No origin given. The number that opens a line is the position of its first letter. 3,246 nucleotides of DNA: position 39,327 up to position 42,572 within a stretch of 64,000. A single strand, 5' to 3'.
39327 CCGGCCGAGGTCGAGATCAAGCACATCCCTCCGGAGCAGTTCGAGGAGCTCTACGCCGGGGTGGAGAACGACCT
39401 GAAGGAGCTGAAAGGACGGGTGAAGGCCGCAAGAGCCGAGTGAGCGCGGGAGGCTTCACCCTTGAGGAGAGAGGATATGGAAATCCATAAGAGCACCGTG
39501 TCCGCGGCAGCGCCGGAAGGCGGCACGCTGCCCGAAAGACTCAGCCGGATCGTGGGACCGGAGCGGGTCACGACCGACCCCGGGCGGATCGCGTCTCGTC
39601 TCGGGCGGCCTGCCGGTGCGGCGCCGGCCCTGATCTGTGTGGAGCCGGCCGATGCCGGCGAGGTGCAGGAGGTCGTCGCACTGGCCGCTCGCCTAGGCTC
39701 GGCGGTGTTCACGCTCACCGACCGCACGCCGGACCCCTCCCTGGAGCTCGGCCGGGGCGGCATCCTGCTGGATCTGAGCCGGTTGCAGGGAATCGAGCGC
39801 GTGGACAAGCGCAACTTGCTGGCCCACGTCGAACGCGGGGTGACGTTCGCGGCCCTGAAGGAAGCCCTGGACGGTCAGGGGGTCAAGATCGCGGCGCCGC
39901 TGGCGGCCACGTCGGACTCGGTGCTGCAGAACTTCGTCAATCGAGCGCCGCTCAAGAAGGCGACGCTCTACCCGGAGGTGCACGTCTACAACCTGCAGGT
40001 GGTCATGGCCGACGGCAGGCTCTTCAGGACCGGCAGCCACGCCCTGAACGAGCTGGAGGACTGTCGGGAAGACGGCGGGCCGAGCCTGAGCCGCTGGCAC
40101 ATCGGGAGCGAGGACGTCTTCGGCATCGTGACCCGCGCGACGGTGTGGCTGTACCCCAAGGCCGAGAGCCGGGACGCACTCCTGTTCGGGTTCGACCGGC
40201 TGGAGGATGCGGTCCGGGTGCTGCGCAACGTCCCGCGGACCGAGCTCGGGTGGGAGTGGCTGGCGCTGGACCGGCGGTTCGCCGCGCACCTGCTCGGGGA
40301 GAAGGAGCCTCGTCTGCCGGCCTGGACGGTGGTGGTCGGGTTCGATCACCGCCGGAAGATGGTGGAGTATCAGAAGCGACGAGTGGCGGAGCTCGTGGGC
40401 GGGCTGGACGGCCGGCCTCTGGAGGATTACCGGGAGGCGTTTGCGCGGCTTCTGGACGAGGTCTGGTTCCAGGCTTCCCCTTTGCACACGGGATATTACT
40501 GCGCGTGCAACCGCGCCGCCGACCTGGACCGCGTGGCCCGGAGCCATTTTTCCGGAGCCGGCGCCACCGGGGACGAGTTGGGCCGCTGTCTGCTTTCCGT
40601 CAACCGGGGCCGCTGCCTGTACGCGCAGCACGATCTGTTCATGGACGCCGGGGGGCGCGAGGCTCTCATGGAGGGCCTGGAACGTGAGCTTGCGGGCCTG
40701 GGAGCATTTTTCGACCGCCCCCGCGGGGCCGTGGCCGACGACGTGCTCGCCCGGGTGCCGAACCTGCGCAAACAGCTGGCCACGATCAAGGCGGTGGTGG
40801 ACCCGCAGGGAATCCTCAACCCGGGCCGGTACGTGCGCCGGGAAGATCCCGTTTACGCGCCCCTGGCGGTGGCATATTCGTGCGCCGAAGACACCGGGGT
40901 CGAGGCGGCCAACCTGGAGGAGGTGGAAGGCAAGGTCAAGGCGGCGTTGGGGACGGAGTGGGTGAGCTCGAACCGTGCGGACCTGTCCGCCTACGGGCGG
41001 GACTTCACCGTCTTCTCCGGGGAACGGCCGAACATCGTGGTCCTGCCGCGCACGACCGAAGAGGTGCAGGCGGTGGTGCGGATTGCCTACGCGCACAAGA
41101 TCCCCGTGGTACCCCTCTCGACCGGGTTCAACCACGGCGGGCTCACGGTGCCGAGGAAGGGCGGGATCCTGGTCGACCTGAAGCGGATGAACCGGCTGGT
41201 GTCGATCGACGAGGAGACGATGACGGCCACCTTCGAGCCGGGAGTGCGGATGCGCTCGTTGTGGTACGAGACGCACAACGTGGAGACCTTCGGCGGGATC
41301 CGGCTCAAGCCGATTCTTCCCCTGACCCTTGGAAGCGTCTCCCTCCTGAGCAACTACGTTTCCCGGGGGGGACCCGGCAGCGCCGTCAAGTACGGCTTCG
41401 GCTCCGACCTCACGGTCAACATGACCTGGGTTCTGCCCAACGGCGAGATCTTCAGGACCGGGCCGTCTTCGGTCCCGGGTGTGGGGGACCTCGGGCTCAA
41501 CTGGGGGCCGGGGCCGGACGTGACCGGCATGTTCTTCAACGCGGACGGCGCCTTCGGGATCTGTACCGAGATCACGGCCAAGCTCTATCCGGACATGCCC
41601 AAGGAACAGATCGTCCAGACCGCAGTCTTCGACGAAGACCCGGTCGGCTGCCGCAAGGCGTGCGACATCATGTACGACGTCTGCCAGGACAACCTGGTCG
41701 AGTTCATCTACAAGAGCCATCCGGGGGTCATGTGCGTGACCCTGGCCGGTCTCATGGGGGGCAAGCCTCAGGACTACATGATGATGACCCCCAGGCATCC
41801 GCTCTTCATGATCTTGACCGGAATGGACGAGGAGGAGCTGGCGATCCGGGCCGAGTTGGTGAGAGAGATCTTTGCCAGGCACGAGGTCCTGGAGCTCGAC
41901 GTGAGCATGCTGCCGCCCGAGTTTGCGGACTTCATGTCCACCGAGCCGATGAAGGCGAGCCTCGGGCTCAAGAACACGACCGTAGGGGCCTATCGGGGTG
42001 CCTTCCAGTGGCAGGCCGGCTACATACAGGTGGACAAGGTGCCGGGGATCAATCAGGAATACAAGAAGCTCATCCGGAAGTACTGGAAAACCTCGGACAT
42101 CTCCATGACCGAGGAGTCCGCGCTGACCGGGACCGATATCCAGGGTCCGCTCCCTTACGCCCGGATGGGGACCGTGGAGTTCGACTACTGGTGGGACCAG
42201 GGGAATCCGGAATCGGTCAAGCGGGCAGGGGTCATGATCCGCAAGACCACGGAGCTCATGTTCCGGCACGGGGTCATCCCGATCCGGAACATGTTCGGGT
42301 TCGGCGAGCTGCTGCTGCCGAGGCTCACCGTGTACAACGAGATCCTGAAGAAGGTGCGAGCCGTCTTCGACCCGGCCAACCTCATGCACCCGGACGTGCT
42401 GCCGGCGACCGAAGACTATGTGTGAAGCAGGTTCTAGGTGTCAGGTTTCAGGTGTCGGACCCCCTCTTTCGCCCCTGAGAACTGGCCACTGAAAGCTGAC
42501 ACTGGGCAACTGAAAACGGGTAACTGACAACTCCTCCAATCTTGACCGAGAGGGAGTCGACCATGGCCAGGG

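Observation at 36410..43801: PaaK-like ligase + two DUF2148 proteins + double VAO flavoprotein + CCG protein: uncharacterised redox module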

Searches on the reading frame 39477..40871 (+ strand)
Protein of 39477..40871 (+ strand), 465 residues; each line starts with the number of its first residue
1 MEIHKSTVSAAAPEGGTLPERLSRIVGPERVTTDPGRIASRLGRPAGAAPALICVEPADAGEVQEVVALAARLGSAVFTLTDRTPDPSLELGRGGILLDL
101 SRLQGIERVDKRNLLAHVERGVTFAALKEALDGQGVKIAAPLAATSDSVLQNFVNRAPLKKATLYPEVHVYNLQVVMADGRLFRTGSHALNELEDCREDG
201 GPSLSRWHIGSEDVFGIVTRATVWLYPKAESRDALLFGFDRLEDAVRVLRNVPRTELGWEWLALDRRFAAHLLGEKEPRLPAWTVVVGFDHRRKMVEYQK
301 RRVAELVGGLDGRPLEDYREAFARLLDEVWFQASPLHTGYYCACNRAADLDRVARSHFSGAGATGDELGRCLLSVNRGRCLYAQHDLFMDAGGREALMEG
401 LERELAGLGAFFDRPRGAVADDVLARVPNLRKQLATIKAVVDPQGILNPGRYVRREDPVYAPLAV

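Call 46: search_solved_structures(query=window:39477-40871:+, max_evalue=1, show_alignments=1)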
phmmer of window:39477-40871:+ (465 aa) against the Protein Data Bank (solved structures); distinct sequences matched with E-value up to 1: 24.
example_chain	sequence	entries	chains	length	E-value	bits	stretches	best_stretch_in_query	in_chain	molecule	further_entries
8jdb_A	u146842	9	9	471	1.8e-10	43.4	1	49-246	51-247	Probable D-lactate dehydrogenase, mitochondrial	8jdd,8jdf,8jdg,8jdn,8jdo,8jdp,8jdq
8jdc_A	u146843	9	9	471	2.4e-10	43.1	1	49-246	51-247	Probable D-lactate dehydrogenase, mitochondrial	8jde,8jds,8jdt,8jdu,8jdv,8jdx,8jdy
3pm9_A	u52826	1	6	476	7.7e-10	41.4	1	18-250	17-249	Putative oxidoreductase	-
9ffk_A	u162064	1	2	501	3e-09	39.4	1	52-250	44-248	FAD-binding oxidoreductase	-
9fge_A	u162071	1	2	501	6.4e-09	38.4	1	52-250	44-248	FAD-binding oxidoreductase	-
9h40_A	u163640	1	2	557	1.4e-08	37.2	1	51-231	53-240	p-cresol methylhydroxylase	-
8s7r_A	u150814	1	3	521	1.5e-08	37.2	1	21-248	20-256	Oxidoreductase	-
8s7w_A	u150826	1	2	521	4e-08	35.7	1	21-248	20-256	Oxidoreductase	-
8s7t_A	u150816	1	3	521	4.8e-08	35.5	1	21-248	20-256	Oxidoreductase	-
8s7s_A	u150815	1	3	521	5e-08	35.4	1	21-248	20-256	Oxidoreductase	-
8s7n_A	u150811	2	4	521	5.1e-08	35.4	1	21-248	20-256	Oxidoreductase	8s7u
8s7p_A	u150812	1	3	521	5.2e-08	35.4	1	21-248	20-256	Oxidoreductase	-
8s7q_A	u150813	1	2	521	5.2e-08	35.3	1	21-248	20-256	Oxidoreductase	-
7qh2_C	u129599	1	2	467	9.9e-08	34.4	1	94-307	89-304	Lactate dehydrogenase (NAD(+),ferredoxin) subunit LctD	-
4bby_A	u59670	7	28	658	1.4e-07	33.9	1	95-254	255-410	ALKYLDIHYDROXYACETONEPHOSPHATE SYNTHASE, PEROXISOMAL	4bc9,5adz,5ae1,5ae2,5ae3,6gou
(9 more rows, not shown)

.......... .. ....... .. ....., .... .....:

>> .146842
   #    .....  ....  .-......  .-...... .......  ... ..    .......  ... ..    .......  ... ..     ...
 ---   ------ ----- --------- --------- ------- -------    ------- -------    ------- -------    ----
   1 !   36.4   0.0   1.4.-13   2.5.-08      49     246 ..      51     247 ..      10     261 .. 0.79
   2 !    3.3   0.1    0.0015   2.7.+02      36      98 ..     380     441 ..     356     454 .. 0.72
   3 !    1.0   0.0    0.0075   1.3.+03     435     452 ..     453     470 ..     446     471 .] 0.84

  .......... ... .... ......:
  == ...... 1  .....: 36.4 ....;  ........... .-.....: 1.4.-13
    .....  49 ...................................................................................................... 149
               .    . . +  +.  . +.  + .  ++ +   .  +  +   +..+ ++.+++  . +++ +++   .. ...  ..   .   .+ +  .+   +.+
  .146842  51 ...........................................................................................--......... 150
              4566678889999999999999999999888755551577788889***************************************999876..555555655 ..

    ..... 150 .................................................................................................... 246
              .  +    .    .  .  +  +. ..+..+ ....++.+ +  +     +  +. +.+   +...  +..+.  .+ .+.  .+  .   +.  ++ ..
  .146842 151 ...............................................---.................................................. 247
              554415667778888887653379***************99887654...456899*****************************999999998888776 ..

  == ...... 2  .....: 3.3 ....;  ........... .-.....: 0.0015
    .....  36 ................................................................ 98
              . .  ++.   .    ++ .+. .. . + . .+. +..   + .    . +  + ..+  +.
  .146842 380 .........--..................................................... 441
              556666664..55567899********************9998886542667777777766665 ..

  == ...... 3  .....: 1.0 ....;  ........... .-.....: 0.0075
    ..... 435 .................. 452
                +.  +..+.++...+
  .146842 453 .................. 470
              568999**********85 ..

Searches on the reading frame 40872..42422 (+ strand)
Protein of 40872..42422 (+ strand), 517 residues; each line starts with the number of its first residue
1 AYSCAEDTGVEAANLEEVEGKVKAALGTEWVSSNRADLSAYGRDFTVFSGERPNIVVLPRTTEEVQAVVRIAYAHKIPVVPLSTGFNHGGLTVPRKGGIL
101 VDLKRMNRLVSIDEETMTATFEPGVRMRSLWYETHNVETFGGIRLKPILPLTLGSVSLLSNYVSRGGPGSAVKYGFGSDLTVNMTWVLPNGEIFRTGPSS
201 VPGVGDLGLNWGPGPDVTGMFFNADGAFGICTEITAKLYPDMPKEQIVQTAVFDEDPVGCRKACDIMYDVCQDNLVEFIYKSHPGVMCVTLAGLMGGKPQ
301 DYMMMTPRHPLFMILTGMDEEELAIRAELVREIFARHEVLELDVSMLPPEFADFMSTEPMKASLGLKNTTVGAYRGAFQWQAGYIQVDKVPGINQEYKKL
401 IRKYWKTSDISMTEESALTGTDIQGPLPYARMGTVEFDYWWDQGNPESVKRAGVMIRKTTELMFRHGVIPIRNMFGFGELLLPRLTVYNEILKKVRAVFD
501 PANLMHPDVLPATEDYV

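Call 47: search_solved_structures(query=window:40872-42422:+, max_evalue=1e-10, show_alignments=2)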
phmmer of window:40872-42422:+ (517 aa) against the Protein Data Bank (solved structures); distinct sequences matched with E-value up to 1e-10: 38.
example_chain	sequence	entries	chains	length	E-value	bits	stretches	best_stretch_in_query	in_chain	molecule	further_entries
1wve_A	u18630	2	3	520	1.4e-25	93.4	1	14-250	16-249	4-cresol dehydrogenase [hydroxylating] flavoprotein subunit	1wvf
1dii_A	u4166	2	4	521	1.4e-25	93.4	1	14-250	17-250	P-CRESOL METHYLHYDROXYLASE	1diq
8s7n_A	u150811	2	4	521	3.3e-23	85.6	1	9-241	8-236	Oxidoreductase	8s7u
8s7q_A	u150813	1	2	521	5.9e-23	84.7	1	9-241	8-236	Oxidoreductase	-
8s7r_A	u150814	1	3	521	6e-23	84.7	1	9-241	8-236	Oxidoreductase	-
8s7w_A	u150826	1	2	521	7.7e-23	84.3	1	9-241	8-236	Oxidoreductase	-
9h40_A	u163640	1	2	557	1.6e-22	83.3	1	9-241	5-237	p-cresol methylhydroxylase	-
8s7t_A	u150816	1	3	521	1.8e-22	83.1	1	9-241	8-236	Oxidoreductase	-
8s7p_A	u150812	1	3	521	2.1e-22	82.9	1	9-241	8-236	Oxidoreductase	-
8s7s_A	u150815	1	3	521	2.7e-22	82.5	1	9-241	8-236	Oxidoreductase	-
7pbg_A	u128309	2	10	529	6.7e-22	81.2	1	9-253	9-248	FAD-binding oxidoreductase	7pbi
5fxd_A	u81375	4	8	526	7.8e-22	81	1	21-255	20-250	PROBABLE VANILLYL-ALCOHOL OXIDASE | EUGENOL OXIDASE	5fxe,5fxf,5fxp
9ffk_A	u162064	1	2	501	8.4e-22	80.9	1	23-244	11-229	FAD-binding oxidoreductase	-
7ywv_A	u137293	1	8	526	9.9e-22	80.7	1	21-255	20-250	Probable vanillyl-alcohol oxidase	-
8bam_A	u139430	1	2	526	9.9e-22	80.7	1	21-255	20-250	Probable vanillyl-alcohol oxidase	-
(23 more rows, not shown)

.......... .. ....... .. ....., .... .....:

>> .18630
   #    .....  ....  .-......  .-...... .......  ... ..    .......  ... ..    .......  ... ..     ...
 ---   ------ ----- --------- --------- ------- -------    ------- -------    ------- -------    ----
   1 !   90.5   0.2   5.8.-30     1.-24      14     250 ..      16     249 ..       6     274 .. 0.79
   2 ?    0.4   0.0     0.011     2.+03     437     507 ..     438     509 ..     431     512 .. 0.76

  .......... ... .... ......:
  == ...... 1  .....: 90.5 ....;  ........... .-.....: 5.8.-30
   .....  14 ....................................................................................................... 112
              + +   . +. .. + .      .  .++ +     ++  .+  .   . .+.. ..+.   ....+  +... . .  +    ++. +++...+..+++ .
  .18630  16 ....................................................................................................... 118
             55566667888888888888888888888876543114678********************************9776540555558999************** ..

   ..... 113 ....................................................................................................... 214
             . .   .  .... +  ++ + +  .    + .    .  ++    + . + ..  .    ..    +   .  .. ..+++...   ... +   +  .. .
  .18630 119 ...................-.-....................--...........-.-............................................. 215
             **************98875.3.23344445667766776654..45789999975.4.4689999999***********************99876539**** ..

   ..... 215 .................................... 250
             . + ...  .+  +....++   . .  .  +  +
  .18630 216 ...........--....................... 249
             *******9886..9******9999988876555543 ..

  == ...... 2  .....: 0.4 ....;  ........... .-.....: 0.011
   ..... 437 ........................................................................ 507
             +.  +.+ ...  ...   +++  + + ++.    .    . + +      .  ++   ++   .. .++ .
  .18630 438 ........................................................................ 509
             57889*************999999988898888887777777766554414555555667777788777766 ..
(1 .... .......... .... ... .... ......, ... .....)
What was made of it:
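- Both halves are full VAO-type modules (calls 46, 47).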

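Call 92: find_homologous_proteins(query=window:40872-42422:+, max_evalue=1e-10)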
Query window:40872-42422:+ (517 aa): 222 proteins with E <= 1e-10 among 8000 candidates; the best 120 are listed.
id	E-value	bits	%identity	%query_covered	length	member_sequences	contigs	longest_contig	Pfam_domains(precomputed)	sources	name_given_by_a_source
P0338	1.4e-286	970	76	99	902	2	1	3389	PF01565.29,PF02913.25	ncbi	-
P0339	6.6e-276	934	87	86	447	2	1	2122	PF01565.29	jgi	jgi:FAD/FMN-containing dehydrogenase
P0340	5.6e-271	918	74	99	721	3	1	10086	PF01565.29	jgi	jgi:FAD/FMN-containing dehydrogenase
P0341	6.3e-265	898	71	100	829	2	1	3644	PF01565.29,PF02913.25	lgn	-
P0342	3.4e-256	869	71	99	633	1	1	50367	PF01565.29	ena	-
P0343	1.3e-220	752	74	81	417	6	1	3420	PF01565.29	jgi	jgi:FAD/FMN-containing dehydrogenase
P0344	1.3e-215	735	73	80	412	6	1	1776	PF01565.29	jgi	jgi:hypothetical protein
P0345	9.2e-195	667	56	99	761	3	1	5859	PF01565.29,PF02913.25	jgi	jgi:FAD/FMN-containing dehydrogenase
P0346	6.1e-187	641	55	96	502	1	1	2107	PF01565.29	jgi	-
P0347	6.4e-182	624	72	69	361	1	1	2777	-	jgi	jgi:FAD/FMN-containing dehydrogenase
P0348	1.5e-180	620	88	58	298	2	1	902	-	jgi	jgi:hypothetical protein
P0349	1.7e-172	593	55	93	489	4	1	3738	PF01565.29,PF02913.25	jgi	-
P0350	3.1e-167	576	70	65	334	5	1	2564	-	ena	-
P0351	1.2e-166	574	58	84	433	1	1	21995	PF01565.29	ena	-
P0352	3.5e-164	566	54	89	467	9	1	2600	PF01565.29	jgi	jgi:FAD/FMN-containing dehydrogenase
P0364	9.4e-142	492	46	98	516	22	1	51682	PF01565.29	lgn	-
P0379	3.3e-126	440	42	99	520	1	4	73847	PF01565.29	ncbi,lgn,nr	ncbi:MAG: FAD-binding oxidoreductase [Desulfobacteraceae bacterium]|nr:FAD-binding oxidoreductase [D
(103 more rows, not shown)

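Call 93: find_encoding_contigs(protein=P0379, flank=10000, max_places=1)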
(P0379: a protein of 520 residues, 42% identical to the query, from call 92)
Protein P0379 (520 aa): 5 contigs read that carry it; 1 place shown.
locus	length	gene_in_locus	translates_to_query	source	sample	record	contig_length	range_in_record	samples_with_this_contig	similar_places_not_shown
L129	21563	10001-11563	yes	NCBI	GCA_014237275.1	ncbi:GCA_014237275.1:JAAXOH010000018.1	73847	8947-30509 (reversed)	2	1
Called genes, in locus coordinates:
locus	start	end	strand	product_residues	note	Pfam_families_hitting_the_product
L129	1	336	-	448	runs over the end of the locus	PF02310:B12-binding, PF04055:Radical_SAM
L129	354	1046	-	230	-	PF13489:Methyltransf_23 (weak), PF13847:Methyltransf_31, PF08241:Methyltransf_11, PF13649:Methyltransf_25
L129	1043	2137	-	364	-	PF04055:Radical_SAM (weak)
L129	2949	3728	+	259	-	PF00106:adh_short, PF08659:KR, PF23441:SDR, PF13561:adh_short_C2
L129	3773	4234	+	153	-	PF01796:OB_ChsH2_C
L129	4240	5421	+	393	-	PF00108:Thiolase_N, PF00109:ketoacyl-synt (weak), PF22691:Thiolase_C_1, PF02803:Thiolase_C (weak)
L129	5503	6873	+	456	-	PF00501:AMP-binding (weak), PF14535:AMP-binding_C_2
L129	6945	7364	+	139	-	PF02036:SCP2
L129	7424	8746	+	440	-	PF01565:FAD_binding_4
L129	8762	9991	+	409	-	PF13183:Fer4_8, PF02754:CCG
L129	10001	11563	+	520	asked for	PF01565:FAD_binding_4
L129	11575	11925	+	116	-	PF00037:Fer4 (faint)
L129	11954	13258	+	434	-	PF02730:AFOR_N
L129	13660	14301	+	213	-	PF02665:Nitrate_red_gam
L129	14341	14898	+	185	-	PF13187:Fer4_9 (faint), PF12797:Fer4_2 (faint), PF14697:Fer4_21 (faint), PF13183:Fer4_8, PF13237:Fer4_10 (faint), PF13484:Fer4_16 (faint), PF13534:Fer4_17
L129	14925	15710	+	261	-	PF02754:CCG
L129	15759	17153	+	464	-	PF09825:BPL_N (weak)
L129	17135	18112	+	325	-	PF00586:AIRS, PF02769:AIRS_C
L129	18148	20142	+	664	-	PF00724:Oxidored_FMN, PF07992:Pyr_redox_2 (weak), PF00070:Pyr_redox (weak), PF07992:Pyr_redox_2, PF13450:NAD_binding_8 (weak)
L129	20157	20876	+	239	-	-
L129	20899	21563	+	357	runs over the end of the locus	PF04055:Radical_SAM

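Call 94: find_encoding_contigs(protein=P0364, flank=10000, max_places=1)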
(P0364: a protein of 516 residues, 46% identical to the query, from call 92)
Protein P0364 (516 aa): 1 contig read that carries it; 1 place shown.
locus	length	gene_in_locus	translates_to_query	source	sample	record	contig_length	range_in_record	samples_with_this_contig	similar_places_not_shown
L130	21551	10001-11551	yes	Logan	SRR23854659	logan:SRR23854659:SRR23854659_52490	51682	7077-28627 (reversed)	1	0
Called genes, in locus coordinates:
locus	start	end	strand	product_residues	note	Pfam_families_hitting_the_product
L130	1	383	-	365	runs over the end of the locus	PF13183:Fer4_8 (faint), PF12837:Fer4_6 (faint), PF13237:Fer4_10, PF12838:Fer4_7, PF13187:Fer4_9 (weak), PF14697:Fer4_21 (weak), PF00037:Fer4 (weak), PF12797:Fer4_2 (weak)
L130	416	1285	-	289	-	PF09918:DUF2148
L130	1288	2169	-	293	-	PF09918:DUF2148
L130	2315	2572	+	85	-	-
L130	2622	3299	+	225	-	PF00440:TetR_N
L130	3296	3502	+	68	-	-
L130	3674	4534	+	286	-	PF04240:Caroten_synth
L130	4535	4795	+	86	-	-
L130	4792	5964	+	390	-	PF00108:Thiolase_N, PF22691:Thiolase_C_1, PF02803:Thiolase_C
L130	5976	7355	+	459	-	PF00501:AMP-binding, PF14535:AMP-binding_C_2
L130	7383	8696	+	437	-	PF01565:FAD_binding_4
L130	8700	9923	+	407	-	PF13183:Fer4_8 (weak), PF02754:CCG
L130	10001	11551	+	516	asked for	PF01565:FAD_binding_4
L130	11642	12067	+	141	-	PF12172:zf-ChsH2 (weak), PF01796:OB_ChsH2_C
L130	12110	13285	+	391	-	PF00890:FAD_binding_2 (weak), PF01266:DAO (weak), PF07992:Pyr_redox_2 (weak), PF12831:FAD_oxidored (weak), PF13450:NAD_binding_8, PF01593:Amino_oxidase (weak)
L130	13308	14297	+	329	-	-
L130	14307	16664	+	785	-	PF03176:MMPL, PF00873:ACR_tran (weak)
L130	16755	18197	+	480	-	PF06980:DUF1302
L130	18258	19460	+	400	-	PF07044:DUF1329, PF17131:TP_0789-like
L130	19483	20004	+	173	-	-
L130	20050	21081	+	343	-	-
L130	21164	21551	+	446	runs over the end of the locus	-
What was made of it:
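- In L130 the modules are in divergent operons (call 94).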
